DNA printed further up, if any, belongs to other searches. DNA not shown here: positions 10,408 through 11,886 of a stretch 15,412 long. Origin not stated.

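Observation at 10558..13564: Tandem overlapping IPCT/DIPPS-like fusion paralogues with reciprocal motif degeneration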

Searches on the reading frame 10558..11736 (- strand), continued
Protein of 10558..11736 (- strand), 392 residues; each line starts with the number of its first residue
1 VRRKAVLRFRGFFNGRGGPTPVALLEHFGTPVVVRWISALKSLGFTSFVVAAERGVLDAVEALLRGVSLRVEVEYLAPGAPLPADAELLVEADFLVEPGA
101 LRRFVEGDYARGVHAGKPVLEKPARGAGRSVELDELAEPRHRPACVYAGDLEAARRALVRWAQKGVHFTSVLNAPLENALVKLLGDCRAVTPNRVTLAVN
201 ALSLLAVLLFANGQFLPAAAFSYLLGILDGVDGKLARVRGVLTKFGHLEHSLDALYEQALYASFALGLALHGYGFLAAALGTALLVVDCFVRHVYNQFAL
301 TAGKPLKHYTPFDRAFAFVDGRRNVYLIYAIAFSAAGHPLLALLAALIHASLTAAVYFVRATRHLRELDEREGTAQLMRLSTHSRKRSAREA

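Call 78: find_encoding_contigs(protein=P0092, flank=10000, max_places=2)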
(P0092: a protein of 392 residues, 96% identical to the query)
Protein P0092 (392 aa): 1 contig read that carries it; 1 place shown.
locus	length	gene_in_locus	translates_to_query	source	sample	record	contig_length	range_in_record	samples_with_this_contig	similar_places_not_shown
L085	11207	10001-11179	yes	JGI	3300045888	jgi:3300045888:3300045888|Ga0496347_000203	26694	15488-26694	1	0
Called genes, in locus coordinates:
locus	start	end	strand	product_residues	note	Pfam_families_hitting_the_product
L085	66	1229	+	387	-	PF03435:Sacchrp_dh_NADP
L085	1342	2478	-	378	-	PF04055:Radical_SAM, PF08608:Wyosine_form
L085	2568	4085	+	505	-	PF00171:Aldedh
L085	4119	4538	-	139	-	PF01850:PIN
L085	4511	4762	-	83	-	PF04014:MazE_antitoxin (weak)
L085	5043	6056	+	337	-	-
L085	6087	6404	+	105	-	-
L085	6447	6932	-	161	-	PF02915:Rubrerythrin (faint)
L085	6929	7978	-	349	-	PF02915:Rubrerythrin, PF04454:Linocin_M18, PF25209:Phage_capsid_4 (faint)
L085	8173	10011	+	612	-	PF00483:NTP_transferase, PF12804:NTP_transf_3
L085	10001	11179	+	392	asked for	PF01066:CDP-OH_P_transf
